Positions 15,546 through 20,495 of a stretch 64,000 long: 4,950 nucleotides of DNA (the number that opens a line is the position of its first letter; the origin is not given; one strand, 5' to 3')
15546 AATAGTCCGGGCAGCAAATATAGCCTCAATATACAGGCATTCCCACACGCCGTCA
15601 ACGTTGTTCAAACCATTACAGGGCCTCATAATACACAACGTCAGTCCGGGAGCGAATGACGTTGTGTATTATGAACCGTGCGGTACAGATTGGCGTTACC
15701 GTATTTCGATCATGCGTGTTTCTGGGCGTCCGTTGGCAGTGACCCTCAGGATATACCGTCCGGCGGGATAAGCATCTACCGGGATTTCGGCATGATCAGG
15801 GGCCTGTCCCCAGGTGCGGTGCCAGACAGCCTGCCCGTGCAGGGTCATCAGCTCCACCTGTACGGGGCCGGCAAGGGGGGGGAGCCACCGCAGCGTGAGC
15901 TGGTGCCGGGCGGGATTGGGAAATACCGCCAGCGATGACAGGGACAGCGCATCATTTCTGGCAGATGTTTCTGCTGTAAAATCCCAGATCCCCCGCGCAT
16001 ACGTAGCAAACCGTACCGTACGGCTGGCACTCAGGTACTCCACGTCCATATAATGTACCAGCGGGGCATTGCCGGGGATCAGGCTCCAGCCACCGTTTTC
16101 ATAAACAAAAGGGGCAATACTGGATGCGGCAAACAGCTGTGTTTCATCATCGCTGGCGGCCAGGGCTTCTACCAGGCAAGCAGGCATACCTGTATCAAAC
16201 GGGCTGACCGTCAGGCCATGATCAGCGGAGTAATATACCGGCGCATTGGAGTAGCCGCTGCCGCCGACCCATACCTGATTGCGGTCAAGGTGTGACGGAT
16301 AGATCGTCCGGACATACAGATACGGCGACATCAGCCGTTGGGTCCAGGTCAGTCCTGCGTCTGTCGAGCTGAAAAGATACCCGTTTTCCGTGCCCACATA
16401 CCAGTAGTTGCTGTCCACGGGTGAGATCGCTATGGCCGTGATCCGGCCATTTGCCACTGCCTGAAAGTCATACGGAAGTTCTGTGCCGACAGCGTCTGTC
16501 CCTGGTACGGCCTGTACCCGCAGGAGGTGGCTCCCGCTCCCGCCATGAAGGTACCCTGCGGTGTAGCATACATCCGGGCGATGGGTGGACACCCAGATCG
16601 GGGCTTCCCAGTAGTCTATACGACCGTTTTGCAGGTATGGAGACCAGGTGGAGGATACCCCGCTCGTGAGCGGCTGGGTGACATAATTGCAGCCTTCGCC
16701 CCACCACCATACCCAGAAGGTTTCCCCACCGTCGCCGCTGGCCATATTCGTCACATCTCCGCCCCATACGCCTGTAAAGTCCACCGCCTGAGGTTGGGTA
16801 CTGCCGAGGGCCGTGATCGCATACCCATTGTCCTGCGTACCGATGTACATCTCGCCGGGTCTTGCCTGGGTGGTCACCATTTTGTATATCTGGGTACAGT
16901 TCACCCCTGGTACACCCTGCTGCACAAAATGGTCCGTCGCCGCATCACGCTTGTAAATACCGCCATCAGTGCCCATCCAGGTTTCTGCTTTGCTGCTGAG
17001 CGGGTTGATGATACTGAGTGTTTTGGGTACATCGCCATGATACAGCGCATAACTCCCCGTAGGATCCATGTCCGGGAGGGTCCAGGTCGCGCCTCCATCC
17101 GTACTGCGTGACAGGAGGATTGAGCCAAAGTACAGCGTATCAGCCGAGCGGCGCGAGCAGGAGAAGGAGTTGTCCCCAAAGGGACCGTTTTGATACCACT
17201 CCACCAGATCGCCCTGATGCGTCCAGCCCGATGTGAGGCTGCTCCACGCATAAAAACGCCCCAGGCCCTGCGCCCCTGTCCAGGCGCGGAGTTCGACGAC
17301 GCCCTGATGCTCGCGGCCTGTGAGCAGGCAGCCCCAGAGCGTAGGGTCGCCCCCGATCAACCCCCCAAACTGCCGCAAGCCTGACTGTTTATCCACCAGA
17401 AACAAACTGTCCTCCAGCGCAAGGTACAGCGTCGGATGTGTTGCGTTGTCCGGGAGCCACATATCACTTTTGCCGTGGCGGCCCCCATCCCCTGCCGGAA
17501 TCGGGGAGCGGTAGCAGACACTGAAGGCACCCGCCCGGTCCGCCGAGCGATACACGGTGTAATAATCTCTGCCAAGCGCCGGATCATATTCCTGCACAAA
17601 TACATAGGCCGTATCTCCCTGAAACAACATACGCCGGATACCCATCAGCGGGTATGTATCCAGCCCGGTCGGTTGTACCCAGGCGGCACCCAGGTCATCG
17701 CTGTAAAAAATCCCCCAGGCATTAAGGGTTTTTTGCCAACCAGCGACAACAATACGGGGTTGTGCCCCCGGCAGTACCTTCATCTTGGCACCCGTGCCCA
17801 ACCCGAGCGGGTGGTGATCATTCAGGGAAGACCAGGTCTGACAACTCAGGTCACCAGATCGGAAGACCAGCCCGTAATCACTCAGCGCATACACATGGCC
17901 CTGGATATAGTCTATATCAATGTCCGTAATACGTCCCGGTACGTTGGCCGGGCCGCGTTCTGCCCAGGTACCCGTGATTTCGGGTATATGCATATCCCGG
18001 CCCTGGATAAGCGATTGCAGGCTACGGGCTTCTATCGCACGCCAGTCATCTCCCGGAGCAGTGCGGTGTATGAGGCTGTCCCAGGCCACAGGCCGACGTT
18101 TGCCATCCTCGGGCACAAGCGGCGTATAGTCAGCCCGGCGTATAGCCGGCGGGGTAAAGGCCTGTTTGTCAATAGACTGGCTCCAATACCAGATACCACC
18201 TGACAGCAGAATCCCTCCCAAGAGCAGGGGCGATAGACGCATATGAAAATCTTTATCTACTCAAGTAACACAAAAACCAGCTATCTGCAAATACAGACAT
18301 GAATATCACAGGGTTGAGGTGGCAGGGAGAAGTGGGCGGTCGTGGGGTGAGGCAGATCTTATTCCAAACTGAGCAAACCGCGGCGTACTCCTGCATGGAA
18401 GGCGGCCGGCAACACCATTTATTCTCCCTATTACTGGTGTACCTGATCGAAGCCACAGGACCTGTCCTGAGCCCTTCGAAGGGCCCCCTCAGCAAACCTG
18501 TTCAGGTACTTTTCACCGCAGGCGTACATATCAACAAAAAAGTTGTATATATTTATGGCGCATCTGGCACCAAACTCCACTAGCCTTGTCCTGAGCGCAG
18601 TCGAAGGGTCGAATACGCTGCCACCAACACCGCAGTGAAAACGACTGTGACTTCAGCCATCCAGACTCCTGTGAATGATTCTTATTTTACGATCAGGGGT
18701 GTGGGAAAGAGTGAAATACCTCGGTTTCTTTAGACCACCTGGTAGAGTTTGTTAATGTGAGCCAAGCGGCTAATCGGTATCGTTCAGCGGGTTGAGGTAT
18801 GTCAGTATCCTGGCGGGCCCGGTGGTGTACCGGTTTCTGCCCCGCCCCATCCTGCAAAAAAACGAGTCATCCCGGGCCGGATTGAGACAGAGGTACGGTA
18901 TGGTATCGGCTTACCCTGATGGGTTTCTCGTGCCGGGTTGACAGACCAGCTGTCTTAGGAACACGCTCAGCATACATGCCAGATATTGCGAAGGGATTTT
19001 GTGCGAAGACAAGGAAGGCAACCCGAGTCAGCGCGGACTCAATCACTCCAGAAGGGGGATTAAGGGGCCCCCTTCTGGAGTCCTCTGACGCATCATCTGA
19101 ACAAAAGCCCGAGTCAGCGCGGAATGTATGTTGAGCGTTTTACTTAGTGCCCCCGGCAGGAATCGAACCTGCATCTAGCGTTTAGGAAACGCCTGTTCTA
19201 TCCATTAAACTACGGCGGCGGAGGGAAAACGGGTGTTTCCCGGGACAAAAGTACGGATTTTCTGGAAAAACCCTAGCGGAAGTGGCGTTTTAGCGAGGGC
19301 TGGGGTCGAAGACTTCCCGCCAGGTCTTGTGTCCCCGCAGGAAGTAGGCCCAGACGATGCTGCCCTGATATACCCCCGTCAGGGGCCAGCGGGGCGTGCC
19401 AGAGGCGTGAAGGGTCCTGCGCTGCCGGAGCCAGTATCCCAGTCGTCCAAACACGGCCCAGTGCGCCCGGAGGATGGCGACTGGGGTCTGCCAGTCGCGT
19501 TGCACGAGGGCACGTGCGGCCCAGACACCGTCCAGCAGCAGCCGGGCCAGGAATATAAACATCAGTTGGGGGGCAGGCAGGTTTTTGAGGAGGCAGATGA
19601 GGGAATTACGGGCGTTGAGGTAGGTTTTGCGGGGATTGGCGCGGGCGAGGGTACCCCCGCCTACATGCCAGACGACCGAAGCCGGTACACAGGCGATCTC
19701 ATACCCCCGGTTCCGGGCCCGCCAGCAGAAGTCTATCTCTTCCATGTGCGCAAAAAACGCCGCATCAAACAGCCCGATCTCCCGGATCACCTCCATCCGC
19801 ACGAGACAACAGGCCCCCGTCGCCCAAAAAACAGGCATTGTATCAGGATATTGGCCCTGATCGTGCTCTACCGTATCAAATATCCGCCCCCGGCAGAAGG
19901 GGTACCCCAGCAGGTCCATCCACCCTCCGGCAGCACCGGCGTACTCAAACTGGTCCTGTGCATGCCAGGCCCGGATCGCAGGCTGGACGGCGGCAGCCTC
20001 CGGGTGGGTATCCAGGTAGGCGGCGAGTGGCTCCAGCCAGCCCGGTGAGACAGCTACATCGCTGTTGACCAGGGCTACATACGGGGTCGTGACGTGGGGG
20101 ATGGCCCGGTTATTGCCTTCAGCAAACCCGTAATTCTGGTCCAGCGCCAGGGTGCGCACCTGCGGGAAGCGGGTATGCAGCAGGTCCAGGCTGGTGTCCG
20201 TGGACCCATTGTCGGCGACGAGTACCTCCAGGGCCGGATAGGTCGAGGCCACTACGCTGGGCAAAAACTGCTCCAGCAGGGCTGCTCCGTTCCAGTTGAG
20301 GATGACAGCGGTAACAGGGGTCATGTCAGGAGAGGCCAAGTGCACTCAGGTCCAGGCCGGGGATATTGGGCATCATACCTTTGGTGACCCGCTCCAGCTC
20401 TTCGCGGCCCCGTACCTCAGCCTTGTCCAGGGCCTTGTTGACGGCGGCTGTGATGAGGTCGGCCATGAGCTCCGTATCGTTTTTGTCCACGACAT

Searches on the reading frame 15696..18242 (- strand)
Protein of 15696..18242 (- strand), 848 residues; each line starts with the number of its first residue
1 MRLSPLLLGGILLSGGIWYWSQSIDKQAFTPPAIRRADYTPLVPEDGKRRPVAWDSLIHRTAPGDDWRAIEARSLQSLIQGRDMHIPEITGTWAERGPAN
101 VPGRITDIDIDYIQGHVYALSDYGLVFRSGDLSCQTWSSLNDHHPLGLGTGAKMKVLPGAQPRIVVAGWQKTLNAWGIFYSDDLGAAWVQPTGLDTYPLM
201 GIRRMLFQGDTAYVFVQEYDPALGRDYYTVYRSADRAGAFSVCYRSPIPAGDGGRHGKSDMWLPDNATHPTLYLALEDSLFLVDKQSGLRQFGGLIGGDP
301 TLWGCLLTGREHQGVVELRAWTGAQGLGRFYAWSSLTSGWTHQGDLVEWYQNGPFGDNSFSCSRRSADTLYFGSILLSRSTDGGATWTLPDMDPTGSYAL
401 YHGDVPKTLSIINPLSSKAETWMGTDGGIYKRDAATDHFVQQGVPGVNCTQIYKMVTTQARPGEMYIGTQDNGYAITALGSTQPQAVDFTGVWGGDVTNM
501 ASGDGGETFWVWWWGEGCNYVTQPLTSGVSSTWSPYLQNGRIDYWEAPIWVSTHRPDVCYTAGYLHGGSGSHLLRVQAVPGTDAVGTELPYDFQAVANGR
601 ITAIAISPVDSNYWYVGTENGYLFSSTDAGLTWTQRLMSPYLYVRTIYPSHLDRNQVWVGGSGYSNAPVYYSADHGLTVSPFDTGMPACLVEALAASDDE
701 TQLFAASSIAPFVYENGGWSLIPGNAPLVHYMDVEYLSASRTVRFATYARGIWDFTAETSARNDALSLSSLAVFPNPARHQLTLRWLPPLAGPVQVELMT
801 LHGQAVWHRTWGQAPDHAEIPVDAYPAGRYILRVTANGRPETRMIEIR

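Call 32: search_protein_families(library=pfam, proteins=[window:15696-18242:-], max_evalue=0.001)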
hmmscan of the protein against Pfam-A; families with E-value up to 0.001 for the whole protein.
window:15696-18242:- (848 aa): 2 families
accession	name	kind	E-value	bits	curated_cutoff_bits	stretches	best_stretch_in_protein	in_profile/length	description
PF18962.6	Por_Secre_tail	-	5.5e-05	23.8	27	1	773-839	1-67/75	Secretion system C-terminal sorting domain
PF15902.12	Sortilin-Vps10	-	0.00011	21.5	33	0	599-702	23-131/446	Sortilin, neurotensin receptor 3,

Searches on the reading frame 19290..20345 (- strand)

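Call 32: search_protein_families(library=pfam, proteins=[window:19290-20345:-], max_evalue=0.001)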
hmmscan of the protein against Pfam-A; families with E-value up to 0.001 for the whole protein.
window:19290-20345:- (351 aa): 4 families
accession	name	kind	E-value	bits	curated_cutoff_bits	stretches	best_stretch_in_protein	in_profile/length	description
PF00535.33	Glycos_transf_2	-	6e-22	78.8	23.3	1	13-189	2-166/168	Glycosyl transferase family 2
PF13641.12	Glyco_tranf_2_3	-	2.5e-21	77.2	27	1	10-235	2-219/230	Glycosyltransferase like family 2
PF13632.12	Glyco_trans_2_3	-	4e-08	33.7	27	1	89-236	1-132/198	Glycosyl transferase family group 2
PF10111.15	Glyco_tranf_2_2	-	8.6e-05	22.6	27.3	1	37-225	28-214/276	Glycosyltransferase like family 2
